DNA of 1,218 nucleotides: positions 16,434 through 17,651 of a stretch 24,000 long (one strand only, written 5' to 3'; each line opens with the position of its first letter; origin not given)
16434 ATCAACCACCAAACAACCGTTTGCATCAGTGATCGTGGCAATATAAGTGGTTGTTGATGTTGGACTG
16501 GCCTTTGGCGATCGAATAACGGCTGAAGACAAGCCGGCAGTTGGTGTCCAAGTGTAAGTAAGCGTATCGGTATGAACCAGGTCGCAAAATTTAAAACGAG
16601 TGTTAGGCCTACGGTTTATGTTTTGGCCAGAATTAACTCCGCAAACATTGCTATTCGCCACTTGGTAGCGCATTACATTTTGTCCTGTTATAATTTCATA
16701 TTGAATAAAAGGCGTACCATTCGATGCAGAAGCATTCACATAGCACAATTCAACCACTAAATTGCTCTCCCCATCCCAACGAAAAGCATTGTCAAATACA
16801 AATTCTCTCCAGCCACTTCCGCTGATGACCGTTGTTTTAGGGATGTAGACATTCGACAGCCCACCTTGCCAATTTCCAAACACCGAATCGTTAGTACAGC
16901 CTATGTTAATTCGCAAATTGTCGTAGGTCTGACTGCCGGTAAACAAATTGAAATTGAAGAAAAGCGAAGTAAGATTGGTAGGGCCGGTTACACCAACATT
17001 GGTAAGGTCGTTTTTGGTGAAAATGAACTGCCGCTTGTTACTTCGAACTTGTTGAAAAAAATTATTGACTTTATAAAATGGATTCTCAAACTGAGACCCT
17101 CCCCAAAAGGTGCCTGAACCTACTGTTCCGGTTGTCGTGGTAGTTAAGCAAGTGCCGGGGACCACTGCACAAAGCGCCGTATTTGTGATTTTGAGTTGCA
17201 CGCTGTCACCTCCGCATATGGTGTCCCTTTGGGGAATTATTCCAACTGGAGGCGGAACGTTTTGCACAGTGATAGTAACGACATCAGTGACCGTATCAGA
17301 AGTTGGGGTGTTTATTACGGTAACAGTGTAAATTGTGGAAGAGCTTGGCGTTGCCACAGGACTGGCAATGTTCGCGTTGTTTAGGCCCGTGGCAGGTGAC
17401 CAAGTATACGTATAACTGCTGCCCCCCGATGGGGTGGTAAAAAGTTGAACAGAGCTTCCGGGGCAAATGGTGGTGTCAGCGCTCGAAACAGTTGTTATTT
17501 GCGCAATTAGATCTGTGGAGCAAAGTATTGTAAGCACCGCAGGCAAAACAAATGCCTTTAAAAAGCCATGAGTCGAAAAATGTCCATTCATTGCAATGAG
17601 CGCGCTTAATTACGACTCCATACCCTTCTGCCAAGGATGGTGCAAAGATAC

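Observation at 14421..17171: Triplicated, unrecognised Cys-bracketed domain of about 190 aa, nested inside Ig-like repeats of the giant adhesin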

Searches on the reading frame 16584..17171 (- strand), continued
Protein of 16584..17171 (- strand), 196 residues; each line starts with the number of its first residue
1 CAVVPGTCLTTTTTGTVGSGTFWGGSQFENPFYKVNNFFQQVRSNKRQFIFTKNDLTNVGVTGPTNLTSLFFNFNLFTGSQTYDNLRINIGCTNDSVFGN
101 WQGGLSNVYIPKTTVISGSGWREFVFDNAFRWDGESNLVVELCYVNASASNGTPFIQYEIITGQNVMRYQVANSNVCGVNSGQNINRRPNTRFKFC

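Call 68: list_cluster_members(proteins=[P0122, P0171, P0162, P0033, P0036, P0042, P0046, P0049, P0066, P0089])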
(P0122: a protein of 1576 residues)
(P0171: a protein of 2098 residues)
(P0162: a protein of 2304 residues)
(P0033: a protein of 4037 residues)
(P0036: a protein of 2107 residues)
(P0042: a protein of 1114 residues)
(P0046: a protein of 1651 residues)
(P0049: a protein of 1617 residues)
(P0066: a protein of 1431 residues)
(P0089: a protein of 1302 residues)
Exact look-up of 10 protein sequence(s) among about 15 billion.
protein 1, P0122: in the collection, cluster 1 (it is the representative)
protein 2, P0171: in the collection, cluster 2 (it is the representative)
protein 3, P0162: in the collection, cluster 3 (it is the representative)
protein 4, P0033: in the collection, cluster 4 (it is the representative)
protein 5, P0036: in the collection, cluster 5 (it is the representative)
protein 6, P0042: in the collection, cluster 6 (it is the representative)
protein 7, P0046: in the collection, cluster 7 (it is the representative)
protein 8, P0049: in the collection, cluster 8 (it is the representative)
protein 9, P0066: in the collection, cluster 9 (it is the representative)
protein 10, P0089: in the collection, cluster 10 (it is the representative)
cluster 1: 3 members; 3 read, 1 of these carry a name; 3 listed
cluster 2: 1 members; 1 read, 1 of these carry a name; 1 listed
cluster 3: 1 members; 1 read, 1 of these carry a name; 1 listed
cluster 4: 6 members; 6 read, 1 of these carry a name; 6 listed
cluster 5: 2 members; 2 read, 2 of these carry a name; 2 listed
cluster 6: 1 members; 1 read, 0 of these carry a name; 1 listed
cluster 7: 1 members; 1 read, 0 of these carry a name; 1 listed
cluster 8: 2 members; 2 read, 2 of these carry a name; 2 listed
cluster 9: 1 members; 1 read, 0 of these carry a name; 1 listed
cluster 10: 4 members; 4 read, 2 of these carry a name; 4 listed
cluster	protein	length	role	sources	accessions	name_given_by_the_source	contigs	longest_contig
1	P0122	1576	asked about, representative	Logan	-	-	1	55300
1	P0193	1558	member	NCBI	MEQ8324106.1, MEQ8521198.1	MAG: gliding motility-associated C-terminal domain-containing protein [Vicingaceae ...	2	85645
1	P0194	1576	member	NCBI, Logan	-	-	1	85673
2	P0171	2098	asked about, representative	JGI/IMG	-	hypothetical protein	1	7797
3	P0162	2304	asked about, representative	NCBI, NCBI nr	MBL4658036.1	MAG: DUF2341 domain-containing protein, partial [Flavobacteriales bacterium] | DUF2341 domain-containing protein [Flavobacteriales bacterium]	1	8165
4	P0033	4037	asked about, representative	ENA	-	-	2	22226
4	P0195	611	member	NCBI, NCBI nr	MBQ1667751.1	MAG: hypothetical protein II063_07240, partial [Prevotella sp.] | hypothetical protein [Prevotella sp.]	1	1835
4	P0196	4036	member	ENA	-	-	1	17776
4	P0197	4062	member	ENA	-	-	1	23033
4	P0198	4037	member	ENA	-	-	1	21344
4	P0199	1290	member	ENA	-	-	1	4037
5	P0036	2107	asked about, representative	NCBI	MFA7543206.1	MAG: choice-of-anchor D domain-containing protein, partial [Candidatus Cloacimonadaceae ...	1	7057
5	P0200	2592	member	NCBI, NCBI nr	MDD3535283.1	MAG: choice-of-anchor D domain-containing protein [Candidatus Cloacimonetes bacterium] | choice-of-anchor D domain-containing protein [Candidatus Cloacimonadota bacterium]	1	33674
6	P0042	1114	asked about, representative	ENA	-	-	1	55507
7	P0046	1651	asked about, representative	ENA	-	-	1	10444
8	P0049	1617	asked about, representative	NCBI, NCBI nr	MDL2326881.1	cadherin-like beta sandwich domain-containing protein, partial [Bacteroidales bacterium ... | cadherin-like beta sandwich domain-containing protein [Bacteroidales bacterium ...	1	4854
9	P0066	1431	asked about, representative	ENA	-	-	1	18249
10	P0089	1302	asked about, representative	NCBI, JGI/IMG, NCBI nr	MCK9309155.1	MAG: choice-of-anchor D domain-containing protein [Candidatus Cloacimonetes bacterium] | choice-of-anchor D domain-containing protein [Candidatus Cloacimonadota bacterium]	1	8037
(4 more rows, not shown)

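Call 81: find_related_loci(query=A2, collection=viral_contigs, flank=5000)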
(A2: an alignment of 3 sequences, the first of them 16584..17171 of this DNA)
Query A2 (196 aa) in viral_contigs; peptide patterns used: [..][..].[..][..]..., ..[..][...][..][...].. (x = any residue, [..] = any of these).
29 stretches matched a pattern, but none encodes a relative of the query by tblastn (E <= 1e-3).

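Call 83: find_related_loci(query=A8, collection=viral_contigs, flank=5000)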
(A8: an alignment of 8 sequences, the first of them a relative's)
Query A8 (595 aa) in viral_contigs; peptide patterns used: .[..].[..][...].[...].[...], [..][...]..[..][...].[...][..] (x = any residue, [..] = any of these).
38 stretches matched a pattern, but none encodes a relative of the query by tblastn (E <= 1e-3).
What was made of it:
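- Tried and rejected: Two pattern scans found no relatives (calls 81, 83).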

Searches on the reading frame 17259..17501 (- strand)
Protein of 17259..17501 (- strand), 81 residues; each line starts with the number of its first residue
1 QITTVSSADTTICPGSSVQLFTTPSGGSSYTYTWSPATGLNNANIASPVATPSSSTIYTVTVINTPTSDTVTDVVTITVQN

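Call 40: search_protein_families(library=pfam, proteins=[window:17259-17501:-], max_evalue=1)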
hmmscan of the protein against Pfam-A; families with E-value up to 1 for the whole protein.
seq(81 aa): 2 families
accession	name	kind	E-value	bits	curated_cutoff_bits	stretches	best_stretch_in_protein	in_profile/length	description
PF24528.1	Ig_ADGRF3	-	0.021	15.5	27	1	24-71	27-69/91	Adhesion G-protein coupled receptor F3-like, Ig-like domain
PF22352.2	K319L-like_PKD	-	0.079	13.4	27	1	9-79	4-84/84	K319L-like, PKD domain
